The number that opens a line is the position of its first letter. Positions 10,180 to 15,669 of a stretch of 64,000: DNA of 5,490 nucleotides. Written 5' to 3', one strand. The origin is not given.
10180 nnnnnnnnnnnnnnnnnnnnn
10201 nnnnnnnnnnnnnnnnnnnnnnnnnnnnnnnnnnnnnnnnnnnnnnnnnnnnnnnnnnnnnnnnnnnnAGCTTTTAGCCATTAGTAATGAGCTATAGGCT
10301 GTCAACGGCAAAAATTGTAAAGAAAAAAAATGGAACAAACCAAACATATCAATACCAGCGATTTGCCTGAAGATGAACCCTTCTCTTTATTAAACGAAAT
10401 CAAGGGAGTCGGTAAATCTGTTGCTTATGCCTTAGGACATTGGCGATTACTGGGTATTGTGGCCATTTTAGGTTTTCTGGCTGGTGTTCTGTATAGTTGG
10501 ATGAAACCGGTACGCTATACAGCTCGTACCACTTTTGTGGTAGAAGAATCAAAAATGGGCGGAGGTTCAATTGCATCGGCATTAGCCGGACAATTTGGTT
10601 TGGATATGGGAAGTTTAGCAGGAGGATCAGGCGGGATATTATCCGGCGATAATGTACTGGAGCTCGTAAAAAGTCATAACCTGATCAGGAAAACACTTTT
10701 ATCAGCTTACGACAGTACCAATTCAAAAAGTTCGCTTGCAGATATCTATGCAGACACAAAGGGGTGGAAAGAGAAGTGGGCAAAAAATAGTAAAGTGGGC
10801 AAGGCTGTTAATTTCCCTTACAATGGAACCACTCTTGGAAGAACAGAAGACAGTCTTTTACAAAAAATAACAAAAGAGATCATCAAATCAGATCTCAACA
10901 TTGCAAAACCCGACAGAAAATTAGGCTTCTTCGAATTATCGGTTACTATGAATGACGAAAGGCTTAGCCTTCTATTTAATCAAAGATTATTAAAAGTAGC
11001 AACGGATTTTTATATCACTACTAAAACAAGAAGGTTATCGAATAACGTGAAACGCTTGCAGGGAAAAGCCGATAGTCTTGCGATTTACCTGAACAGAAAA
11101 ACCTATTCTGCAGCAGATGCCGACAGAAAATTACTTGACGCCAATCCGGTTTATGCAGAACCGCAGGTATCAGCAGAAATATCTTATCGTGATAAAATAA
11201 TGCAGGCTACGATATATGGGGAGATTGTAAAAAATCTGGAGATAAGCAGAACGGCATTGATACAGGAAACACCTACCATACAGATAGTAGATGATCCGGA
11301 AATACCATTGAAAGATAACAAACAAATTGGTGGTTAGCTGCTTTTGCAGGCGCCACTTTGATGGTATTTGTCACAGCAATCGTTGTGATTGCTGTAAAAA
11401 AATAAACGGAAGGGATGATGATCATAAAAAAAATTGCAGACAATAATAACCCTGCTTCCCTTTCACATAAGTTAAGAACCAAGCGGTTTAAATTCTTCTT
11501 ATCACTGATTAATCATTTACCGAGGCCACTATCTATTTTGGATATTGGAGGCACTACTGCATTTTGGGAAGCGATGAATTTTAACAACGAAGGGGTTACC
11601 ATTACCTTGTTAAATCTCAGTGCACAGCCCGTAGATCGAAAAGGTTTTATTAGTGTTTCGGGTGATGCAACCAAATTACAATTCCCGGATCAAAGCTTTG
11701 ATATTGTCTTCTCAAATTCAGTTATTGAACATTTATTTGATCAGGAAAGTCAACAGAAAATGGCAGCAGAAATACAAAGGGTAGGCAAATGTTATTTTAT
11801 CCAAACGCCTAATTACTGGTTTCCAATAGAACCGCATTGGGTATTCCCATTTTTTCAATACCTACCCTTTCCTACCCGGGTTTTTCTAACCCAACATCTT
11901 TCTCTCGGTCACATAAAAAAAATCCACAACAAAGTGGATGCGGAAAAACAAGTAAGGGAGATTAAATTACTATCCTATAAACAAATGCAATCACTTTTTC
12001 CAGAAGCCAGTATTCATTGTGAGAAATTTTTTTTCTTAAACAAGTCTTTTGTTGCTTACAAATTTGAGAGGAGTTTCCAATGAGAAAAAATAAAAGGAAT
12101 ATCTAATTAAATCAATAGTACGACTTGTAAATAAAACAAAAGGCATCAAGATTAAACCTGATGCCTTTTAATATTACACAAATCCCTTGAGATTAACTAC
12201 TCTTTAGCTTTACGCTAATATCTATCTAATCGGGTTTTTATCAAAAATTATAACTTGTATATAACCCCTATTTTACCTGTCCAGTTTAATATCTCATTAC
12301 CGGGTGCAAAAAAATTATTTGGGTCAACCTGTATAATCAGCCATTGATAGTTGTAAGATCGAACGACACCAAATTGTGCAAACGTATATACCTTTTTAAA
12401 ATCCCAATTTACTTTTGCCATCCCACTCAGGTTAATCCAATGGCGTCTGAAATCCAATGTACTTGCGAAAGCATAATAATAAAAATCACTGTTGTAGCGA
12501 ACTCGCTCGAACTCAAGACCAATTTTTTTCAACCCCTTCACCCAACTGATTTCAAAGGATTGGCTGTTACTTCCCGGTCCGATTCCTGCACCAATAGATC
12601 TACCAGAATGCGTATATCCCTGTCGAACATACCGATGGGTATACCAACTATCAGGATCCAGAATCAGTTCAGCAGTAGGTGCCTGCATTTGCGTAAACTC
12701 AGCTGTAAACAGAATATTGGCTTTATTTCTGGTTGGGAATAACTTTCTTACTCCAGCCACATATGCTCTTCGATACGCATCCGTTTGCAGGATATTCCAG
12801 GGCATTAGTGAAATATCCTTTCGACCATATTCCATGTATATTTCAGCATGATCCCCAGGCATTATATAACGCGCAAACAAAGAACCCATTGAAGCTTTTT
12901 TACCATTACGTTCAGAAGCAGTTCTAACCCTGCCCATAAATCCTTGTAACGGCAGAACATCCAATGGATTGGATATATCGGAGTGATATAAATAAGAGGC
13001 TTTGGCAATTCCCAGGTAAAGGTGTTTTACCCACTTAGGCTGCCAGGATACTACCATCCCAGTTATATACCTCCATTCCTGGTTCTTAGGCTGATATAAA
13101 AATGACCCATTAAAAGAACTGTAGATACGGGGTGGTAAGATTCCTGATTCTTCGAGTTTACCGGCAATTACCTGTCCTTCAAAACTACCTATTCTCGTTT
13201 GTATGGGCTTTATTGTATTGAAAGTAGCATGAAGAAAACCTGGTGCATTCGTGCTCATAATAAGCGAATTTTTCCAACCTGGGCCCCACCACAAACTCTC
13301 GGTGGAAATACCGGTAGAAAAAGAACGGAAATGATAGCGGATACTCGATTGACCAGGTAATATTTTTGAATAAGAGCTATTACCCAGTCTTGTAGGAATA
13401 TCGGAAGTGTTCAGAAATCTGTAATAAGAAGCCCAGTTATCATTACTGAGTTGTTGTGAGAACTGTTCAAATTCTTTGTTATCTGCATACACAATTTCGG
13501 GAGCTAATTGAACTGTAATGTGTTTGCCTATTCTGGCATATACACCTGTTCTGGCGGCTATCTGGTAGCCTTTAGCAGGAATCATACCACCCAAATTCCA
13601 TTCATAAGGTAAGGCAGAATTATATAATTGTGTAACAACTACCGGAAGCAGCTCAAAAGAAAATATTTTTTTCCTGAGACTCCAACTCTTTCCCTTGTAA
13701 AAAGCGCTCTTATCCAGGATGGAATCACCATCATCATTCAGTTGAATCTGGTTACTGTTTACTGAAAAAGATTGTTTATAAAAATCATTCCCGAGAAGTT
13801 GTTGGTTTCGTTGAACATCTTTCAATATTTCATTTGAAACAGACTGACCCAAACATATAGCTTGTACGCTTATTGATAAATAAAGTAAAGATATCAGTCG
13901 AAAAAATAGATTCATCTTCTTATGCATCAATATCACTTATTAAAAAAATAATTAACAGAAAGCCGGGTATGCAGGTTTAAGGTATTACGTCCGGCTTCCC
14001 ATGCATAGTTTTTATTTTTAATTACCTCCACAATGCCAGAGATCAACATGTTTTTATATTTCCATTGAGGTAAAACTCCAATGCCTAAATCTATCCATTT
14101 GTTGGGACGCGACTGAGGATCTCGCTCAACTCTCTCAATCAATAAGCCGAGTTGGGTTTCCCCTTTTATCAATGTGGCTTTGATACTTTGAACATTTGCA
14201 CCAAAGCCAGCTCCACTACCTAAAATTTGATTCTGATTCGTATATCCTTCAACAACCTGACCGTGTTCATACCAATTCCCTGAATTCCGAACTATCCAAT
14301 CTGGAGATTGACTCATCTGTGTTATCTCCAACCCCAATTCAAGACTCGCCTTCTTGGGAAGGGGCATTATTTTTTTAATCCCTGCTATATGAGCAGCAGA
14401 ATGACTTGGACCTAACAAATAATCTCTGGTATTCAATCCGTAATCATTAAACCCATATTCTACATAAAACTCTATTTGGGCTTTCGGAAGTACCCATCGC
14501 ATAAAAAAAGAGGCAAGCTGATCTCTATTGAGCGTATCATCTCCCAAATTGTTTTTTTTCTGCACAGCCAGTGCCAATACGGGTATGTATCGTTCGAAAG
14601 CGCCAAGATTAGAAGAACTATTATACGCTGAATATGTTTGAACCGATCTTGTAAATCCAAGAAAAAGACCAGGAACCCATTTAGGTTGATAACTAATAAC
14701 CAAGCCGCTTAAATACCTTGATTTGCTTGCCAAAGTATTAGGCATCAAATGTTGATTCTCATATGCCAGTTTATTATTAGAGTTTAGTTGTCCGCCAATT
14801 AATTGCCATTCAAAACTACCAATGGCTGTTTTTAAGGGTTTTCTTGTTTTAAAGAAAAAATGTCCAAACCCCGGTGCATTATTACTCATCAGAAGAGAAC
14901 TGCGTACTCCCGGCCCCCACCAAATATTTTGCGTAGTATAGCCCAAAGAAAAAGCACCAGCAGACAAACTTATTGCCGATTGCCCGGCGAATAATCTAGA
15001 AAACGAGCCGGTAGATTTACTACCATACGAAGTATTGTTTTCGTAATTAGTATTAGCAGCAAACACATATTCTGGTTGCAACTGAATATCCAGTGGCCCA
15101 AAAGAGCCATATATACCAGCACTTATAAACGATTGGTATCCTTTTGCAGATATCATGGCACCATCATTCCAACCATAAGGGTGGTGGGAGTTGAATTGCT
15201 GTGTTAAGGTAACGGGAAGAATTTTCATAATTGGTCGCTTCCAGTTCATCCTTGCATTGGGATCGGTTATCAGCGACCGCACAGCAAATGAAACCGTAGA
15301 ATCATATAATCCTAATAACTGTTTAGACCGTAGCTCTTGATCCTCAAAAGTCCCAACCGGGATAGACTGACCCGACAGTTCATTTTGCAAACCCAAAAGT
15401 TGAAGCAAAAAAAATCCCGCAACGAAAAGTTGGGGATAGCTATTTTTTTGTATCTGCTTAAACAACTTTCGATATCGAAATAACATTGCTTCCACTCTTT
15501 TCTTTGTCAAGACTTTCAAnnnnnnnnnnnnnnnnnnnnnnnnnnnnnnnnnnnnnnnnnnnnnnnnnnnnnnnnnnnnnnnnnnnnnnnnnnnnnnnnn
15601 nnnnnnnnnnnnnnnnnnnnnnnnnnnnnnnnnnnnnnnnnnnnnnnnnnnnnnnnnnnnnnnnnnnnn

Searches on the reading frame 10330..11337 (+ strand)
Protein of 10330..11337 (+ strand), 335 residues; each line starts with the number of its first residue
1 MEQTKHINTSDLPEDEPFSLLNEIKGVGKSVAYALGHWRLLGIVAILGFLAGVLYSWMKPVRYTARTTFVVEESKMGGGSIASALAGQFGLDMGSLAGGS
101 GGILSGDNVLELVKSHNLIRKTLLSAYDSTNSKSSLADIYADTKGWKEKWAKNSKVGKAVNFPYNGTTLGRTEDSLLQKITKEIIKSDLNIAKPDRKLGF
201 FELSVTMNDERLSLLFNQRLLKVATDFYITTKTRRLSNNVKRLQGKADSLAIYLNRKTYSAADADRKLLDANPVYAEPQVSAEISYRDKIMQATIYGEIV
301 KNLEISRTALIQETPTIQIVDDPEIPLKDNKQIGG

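Call 24: search_protein_families(library=pfam, proteins=[window:10330-11337:+], max_evalue=0.001)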
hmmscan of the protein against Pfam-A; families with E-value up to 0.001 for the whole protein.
window:10330-11337:+ (335 aa): 1 family
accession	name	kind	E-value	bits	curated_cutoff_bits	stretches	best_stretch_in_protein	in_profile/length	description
PF02706.20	Wzz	-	5.7e-05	23.8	25.5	1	37-88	15-62/91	Chain length determinant protein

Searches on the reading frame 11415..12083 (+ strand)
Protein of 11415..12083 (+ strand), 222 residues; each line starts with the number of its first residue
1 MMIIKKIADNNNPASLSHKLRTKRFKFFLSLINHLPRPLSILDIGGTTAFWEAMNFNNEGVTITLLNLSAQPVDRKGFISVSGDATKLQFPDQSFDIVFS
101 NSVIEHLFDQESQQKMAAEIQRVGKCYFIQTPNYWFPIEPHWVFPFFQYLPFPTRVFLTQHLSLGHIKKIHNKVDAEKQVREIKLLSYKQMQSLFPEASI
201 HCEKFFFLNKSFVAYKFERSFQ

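Call 85: search_protein_families(library=pfam, proteins=[window:11415-12083:+], max_evalue=0.001)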
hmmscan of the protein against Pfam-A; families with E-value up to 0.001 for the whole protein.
window:11415-12083:+ (222 aa): 4 families
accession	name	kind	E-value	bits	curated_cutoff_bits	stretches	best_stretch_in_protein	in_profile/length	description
PF08241.18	Methyltransf_11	-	4.1e-10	40.6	21.2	1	51-125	11-88/95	Methyltransferase domain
PF13649.12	Methyltransf_25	-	6.9e-07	30.3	27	1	80-123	50-92/97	Methyltransferase domain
PF13489.12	Methyltransf_23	-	3.1e-05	24.2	27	1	26-136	11-123/164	Methyltransferase domain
PF13847.12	Methyltransf_31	-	7.4e-05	22.9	27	1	82-133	60-113/145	Methyltransferase domain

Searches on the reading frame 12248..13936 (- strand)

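Call 24: search_protein_families(library=pfam, proteins=[window:12248-13936:-], max_evalue=0.001)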
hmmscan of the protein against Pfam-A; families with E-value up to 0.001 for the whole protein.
window:12248-13936:- (562 aa): 1 family
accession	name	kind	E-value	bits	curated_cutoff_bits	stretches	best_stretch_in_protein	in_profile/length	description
PF14052.12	Caps_assemb_Wzi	-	6.3e-17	62.1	30.1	1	124-479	33-336/392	Capsule assembly protein Wzi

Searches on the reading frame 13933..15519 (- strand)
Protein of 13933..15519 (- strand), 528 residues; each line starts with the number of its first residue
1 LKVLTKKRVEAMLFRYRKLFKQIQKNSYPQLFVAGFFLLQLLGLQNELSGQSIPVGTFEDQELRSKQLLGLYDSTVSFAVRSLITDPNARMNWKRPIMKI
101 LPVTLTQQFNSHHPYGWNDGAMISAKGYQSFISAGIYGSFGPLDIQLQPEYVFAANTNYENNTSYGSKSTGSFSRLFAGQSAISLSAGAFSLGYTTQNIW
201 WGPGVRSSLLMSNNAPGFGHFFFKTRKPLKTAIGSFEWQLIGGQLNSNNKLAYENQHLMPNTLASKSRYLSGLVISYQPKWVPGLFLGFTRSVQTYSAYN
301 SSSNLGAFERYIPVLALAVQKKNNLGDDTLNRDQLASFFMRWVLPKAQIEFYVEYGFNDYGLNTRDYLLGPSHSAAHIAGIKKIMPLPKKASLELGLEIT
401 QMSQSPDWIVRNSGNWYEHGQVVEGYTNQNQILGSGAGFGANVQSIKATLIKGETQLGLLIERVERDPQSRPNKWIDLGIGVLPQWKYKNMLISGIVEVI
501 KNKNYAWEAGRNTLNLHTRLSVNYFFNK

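Call 24: search_protein_families(library=pfam, proteins=[window:13933-15519:-], max_evalue=0.001)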
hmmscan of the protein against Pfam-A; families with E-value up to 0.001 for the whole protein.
window:13933-15519:- (528 aa): 1 family
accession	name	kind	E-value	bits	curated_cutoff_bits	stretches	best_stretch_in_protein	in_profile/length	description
PF14052.12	Caps_assemb_Wzi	-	2.2e-22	80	30.1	1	150-492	48-355/392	Capsule assembly protein Wzi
